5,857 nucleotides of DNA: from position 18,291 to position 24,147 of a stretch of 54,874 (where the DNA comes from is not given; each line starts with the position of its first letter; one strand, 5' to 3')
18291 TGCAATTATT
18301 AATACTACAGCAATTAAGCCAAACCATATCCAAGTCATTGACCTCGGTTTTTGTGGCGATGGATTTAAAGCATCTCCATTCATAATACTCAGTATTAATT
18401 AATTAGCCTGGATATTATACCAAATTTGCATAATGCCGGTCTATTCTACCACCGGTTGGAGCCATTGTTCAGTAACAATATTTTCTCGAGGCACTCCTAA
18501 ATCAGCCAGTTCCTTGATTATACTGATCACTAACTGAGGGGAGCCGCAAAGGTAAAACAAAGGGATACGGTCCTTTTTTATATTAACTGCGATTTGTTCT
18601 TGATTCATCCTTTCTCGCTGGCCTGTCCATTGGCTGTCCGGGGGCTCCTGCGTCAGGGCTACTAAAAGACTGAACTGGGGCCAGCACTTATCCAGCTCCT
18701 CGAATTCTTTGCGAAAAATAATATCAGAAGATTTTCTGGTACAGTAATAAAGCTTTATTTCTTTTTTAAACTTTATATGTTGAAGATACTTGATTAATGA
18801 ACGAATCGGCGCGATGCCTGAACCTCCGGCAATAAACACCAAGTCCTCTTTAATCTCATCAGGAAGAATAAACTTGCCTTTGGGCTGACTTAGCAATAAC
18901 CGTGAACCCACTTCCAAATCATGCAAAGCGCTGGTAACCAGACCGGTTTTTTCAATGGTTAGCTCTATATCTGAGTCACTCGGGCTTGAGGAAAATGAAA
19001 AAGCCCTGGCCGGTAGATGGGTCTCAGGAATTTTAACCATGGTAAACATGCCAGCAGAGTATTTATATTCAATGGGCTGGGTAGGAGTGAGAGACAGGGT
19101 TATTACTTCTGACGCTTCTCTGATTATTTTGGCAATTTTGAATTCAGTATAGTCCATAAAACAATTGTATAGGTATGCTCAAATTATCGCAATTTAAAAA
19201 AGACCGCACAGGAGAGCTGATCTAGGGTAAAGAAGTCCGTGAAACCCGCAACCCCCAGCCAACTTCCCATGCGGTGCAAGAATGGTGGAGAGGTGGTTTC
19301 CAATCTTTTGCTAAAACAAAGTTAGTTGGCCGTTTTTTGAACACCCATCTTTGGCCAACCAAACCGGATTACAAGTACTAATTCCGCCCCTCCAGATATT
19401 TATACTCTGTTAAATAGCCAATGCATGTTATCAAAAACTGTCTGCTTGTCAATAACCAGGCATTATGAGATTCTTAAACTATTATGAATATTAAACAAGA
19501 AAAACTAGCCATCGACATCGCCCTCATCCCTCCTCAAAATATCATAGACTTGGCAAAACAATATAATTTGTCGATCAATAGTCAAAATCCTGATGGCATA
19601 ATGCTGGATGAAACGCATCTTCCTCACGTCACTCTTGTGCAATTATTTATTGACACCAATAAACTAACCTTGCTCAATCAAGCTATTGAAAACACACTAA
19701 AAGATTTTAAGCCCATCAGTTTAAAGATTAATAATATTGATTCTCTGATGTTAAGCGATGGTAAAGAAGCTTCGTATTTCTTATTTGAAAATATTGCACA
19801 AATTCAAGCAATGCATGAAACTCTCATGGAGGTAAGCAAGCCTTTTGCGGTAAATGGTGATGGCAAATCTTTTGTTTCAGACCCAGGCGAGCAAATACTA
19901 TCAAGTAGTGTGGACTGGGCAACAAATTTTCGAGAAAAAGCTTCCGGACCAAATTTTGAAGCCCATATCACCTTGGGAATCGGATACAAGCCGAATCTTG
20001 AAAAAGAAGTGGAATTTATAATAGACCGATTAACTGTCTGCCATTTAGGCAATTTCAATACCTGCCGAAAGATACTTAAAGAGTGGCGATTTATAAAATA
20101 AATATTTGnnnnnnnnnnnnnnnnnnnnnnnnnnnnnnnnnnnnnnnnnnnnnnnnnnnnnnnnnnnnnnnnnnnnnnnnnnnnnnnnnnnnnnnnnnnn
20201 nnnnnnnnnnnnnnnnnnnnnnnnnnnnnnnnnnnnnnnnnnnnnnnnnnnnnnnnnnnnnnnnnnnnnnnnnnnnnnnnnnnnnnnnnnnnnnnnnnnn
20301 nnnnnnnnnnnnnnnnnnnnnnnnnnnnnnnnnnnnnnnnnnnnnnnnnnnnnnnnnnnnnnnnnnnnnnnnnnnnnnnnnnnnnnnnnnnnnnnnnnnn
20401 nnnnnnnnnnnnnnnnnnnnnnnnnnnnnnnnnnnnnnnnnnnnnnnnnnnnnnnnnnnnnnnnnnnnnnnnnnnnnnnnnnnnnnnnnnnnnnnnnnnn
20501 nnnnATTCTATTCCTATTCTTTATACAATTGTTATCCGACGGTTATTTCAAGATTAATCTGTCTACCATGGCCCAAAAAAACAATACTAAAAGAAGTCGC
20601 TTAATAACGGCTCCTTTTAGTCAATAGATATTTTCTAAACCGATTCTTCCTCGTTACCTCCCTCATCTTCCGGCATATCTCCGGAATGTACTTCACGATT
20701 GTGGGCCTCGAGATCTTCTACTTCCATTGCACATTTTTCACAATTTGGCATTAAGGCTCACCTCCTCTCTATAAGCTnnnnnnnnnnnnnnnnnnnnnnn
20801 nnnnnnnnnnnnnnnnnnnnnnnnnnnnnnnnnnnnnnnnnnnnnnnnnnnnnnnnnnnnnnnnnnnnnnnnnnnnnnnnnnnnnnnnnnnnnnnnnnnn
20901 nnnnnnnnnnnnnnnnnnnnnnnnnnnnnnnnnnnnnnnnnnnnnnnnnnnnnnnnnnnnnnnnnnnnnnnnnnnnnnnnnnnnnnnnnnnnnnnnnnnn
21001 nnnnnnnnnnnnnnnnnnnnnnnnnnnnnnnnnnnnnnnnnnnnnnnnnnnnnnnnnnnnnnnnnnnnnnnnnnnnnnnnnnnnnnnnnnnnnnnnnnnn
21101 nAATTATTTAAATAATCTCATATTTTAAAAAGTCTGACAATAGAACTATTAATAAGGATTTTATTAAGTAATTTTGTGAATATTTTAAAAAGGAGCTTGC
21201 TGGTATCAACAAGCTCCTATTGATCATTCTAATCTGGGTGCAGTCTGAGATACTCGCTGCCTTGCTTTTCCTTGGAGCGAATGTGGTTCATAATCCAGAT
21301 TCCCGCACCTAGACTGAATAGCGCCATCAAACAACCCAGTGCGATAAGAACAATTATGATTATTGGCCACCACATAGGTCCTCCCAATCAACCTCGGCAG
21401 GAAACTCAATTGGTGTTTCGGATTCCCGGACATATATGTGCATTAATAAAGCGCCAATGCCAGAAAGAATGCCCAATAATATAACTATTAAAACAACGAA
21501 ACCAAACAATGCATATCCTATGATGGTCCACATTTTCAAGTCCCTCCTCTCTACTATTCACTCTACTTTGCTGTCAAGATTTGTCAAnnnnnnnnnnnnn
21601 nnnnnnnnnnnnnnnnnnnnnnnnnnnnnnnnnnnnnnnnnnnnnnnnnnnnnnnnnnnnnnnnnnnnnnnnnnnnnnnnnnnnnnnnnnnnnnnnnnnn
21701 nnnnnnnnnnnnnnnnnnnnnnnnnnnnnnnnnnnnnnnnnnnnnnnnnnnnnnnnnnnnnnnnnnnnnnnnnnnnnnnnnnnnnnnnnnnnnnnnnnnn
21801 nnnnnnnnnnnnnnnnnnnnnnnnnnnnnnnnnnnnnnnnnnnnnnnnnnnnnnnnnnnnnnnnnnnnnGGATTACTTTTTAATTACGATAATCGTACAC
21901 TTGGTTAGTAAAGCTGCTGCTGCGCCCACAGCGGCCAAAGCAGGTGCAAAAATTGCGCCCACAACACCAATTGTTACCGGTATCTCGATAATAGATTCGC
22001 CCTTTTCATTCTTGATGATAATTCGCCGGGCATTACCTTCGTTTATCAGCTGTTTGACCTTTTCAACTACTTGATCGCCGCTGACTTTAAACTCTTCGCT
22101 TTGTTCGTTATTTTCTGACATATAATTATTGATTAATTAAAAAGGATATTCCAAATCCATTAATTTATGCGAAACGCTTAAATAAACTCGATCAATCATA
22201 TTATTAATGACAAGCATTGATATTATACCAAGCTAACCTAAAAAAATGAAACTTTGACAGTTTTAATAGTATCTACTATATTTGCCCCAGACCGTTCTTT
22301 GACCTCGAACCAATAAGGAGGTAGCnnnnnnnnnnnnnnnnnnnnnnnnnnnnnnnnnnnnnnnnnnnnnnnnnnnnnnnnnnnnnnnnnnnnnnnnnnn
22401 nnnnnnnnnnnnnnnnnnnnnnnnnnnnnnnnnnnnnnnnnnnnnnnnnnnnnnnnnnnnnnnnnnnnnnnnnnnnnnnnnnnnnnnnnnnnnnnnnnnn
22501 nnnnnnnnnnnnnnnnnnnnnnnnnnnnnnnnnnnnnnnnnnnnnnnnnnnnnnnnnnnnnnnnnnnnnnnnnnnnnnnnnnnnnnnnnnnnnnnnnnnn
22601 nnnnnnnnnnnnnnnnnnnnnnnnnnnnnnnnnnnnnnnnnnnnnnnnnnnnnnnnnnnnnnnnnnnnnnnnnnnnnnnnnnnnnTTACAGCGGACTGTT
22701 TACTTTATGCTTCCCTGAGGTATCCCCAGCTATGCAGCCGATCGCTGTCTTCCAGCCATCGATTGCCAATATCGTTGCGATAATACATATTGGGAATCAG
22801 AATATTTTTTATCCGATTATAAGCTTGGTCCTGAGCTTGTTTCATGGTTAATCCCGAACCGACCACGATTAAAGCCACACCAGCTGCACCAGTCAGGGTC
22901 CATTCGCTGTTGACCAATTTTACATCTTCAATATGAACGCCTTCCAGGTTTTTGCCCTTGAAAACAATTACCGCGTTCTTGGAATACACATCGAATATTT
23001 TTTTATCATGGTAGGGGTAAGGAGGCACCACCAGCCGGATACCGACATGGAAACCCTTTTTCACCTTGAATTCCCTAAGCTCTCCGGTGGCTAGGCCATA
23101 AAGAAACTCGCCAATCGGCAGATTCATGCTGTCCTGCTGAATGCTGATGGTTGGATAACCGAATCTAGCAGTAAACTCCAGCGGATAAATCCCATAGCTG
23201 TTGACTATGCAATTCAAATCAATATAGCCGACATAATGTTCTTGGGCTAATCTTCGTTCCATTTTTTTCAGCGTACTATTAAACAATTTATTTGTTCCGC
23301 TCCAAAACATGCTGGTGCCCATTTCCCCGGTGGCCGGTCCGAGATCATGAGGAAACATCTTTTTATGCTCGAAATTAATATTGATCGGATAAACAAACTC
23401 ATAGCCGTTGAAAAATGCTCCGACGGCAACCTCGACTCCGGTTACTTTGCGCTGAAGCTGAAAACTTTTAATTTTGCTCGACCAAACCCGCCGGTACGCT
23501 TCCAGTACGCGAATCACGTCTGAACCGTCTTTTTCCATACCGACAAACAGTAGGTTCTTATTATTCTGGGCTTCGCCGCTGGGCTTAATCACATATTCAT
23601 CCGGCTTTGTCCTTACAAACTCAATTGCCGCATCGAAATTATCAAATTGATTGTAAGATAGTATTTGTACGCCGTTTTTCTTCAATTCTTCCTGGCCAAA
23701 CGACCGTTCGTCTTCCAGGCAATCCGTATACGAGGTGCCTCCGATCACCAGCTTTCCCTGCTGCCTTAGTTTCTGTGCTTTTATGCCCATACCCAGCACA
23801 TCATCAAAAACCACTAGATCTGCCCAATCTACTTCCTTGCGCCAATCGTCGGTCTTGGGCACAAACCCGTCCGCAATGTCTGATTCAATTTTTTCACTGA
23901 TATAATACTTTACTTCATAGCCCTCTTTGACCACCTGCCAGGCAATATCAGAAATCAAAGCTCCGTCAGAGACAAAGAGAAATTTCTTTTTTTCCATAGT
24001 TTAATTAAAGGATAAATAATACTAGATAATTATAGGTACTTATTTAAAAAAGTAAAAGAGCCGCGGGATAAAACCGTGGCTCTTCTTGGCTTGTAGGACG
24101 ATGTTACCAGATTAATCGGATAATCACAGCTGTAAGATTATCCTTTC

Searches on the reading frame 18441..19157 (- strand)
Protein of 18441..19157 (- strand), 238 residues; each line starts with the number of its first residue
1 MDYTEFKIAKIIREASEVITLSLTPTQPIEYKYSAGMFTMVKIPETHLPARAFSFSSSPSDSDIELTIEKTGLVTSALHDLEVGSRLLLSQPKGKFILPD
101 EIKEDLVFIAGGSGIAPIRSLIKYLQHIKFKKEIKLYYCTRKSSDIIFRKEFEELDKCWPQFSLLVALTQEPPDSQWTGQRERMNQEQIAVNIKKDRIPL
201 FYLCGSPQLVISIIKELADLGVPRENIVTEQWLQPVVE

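Call 30: search_protein_families(library=pfam, proteins=[window:18441-19157:-], max_evalue=0.01)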
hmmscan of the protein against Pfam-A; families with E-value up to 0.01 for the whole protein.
window:18441-19157:- (238 aa): 5 families
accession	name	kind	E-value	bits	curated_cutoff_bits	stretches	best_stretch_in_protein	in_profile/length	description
PF00175.26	NAD_binding_1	-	4.1e-18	66.4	22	1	108-210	1-104/109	Oxidoreductase NAD-binding domain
PF08030.17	NAD_binding_6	-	2.7e-06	27.9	22.2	1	104-188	2-94/156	Ferric reductase NAD binding domain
PF08022.18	FAD_binding_8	-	2.1e-05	25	22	1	6-80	4-80/109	FAD-binding domain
PF00970.30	FAD_binding_6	-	0.0006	20.5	21.1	1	11-96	7-97/99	Oxidoreductase FAD-binding domain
PF22290.1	DmmA-like_N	-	0.00091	20.1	33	0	89-145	4-57/124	Dimethylamine monooxygenase subunit DmmA-like, N-terminal domain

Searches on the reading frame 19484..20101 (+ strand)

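Call 30: search_protein_families(library=pfam, proteins=[window:19484-20101:+], max_evalue=0.01)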
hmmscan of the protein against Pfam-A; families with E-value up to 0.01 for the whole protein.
window:19484-20101:+ (205 aa): 2 families
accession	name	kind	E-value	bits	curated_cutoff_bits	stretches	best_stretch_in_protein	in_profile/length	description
PF13563.12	2_5_RNA_ligase2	-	7.9e-07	29.7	27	1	45-122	24-99/152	2'-5' RNA ligase superfamily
PF02834.22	LigT_PEase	-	0.001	19.6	23.3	0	17-86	4-75/87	LigT like Phosphoesterase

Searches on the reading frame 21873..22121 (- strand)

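Call 30: search_protein_families(library=pfam, proteins=[window:21873-22121:-], max_evalue=0.01)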
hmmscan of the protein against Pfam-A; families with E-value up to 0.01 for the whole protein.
window:21873-22121:- (82 aa): 1 family
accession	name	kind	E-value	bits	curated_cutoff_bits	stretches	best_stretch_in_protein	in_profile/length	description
PF14242.11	DUF4342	-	3e-28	98.1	25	1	5-80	2-80/81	Domain of unknown function (DUF4342)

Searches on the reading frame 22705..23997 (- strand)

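Call 30: search_protein_families(library=pfam, proteins=[window:22705-23997:-], max_evalue=0.01)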
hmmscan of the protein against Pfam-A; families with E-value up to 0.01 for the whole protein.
window:22705-23997:- (430 aa): 2 families
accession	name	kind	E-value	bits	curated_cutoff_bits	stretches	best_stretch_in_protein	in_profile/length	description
PF01071.24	GARS_A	-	1.4e-14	54.9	27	1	98-282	3-192/194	Phosphoribosylglycinamide synthetase, ATP-grasp (A) domain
PF02843.22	GARS_C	-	1.3e-08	35.5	34.8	1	365-413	44-92/92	Phosphoribosylglycinamide synthetase, C domain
